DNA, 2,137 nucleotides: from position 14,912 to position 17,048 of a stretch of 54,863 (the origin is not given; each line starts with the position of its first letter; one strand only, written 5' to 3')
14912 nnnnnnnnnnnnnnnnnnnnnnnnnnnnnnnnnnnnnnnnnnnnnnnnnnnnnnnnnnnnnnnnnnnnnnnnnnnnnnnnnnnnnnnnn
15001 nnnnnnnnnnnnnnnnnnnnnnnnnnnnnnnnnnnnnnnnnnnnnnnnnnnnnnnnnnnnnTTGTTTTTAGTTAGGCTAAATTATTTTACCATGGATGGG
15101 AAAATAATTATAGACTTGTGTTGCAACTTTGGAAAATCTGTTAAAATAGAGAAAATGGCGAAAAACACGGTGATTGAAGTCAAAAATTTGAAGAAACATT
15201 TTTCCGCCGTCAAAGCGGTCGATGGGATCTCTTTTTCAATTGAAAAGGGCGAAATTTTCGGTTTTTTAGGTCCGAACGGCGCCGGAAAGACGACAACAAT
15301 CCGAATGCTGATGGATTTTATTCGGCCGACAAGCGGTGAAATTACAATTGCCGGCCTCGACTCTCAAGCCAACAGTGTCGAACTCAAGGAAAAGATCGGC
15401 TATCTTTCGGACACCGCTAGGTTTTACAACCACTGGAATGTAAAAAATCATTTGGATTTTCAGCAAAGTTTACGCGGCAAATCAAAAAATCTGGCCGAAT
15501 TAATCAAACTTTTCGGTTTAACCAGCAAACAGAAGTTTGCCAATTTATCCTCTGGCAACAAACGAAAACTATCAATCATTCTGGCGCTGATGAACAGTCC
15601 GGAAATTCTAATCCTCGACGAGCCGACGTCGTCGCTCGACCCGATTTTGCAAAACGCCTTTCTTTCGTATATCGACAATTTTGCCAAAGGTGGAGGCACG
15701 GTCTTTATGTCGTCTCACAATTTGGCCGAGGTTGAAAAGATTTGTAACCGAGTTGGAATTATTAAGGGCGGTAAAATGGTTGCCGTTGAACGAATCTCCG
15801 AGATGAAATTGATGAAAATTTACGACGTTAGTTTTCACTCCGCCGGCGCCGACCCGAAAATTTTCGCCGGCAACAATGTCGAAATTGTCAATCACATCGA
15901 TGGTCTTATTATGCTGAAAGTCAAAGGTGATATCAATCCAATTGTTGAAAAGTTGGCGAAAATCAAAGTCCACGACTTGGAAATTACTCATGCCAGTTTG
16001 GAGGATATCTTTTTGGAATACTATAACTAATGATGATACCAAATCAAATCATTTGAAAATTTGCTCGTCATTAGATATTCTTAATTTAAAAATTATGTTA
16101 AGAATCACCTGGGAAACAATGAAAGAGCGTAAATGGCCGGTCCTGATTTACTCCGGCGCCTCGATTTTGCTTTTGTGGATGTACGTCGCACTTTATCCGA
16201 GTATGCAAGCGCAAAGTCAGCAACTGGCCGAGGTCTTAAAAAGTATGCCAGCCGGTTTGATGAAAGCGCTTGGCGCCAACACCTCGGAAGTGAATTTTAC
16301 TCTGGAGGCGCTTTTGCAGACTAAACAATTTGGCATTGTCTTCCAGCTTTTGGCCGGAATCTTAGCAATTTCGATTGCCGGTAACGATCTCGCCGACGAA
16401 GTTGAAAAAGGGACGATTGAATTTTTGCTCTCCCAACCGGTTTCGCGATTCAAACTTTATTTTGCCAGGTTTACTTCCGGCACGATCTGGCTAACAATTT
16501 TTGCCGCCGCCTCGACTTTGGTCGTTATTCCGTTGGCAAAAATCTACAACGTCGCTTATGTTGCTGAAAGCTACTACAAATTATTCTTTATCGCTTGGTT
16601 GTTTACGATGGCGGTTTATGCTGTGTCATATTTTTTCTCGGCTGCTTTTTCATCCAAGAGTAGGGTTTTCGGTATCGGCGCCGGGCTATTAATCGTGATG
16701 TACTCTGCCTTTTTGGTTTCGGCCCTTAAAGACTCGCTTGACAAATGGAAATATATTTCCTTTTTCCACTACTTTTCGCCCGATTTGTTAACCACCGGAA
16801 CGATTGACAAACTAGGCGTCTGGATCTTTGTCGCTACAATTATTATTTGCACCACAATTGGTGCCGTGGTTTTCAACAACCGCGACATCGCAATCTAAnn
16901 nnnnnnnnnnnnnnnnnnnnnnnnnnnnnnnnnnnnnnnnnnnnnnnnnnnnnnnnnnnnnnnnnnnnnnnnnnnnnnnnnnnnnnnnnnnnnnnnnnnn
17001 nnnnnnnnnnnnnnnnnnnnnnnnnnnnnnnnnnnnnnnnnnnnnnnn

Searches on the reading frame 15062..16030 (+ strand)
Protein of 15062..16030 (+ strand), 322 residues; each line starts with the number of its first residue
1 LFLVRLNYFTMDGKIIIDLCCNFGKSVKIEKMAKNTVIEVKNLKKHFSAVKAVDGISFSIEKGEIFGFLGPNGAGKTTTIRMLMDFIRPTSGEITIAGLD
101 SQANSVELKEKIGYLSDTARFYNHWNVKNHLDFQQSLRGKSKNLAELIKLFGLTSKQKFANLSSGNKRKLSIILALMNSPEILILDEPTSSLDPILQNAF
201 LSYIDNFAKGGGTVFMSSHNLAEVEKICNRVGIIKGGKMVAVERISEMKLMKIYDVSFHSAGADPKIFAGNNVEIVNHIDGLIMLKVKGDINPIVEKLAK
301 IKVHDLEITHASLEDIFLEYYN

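Call 36: search_protein_families(library=pfam, proteins=[window:15062-16030:+], max_evalue=0.0001)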
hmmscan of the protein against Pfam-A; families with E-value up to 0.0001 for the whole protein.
window:15062-16030:+ (322 aa): 3 families
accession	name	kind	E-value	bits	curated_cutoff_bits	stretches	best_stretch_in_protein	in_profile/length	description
PF00005.33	ABC_tran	-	9.8e-29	101.1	25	1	54-190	2-137/137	ABC transporter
PF13304.12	AAA_21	-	1.7e-14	55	27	1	156-224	232-303/304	AAA domain, putative AbiEii toxin, Type IV TA system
PF13166.12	AAA_13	-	1.2e-05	24.7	36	0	179-225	526-575/713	AAA domain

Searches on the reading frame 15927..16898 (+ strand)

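Call 36: search_protein_families(library=pfam, proteins=[window:15927-16898:+], max_evalue=0.0001)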
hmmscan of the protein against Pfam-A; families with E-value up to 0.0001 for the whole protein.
window:15927-16898:+ (323 aa): 4 families
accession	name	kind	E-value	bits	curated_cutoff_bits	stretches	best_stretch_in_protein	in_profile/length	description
PF12679.13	ABC2_membrane_2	-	2.1e-21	76.9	27.2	1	80-321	23-283/283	ABC-2 family transporter protein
PF12730.13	ABC2_membrane_4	-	7.5e-06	26.5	27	1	122-258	39-177/179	ABC-2 family transporter protein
PF12698.13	ABC2_membrane_3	-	9.8e-06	25.3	31.6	1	110-316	134-341/347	ABC-2 family transporter protein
PF01061.29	ABC2_membrane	-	1.9e-05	24.7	26.9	1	107-285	51-198/211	ABC-2 type transporter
